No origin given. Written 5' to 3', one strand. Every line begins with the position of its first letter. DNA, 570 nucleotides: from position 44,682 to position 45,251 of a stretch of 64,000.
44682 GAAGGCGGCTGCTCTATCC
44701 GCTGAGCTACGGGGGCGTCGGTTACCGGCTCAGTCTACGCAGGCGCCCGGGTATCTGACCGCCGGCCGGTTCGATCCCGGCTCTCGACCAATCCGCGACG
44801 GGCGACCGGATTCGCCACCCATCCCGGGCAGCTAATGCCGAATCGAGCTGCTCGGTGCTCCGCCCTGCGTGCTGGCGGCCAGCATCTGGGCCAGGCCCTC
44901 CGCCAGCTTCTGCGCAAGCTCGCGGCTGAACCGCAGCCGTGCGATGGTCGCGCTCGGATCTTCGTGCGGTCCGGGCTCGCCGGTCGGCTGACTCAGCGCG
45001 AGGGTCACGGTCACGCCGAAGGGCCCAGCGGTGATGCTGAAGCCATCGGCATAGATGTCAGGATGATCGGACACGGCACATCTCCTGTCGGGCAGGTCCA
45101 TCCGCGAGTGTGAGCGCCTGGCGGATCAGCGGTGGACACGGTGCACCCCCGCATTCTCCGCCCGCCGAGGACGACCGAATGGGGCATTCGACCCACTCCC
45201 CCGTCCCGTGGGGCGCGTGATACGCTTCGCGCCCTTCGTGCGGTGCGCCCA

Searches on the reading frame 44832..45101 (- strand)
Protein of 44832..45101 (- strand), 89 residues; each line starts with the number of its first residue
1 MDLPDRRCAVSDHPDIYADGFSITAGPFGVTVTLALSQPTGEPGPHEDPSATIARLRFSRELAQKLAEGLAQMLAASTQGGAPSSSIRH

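Call 4: search_protein_families(library=pfam, proteins=[window:44832-45101:-], max_evalue=0.01)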
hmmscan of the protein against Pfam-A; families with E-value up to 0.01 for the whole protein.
window:44832-45101:- (89 aa): 0 families

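Call 5: search_protein_families(library=ncbifam, proteins=[window:44832-45101:-], max_evalue=0.01)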
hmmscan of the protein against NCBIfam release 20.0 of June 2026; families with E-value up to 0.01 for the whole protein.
window:44832-45101:- (89 aa): 0 families

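Call 19: search_protein_families(library=padloc, proteins=[window:44832-45101:-], max_evalue=0.01)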
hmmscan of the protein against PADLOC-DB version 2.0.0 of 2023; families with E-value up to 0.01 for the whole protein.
window:44832-45101:- (89 aa): 0 families

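Call 22: search_protein_families(library=pfam, proteins=[window:44832-45101:-], max_evalue=10)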
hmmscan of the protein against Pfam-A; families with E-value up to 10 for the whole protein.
window:44832-45101:- (89 aa): 1 family
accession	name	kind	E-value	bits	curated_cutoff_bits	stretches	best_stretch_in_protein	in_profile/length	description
PF19128.5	DUF5811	-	0.13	12.9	25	1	14-77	25-85/103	Family of unknown function (DUF5811)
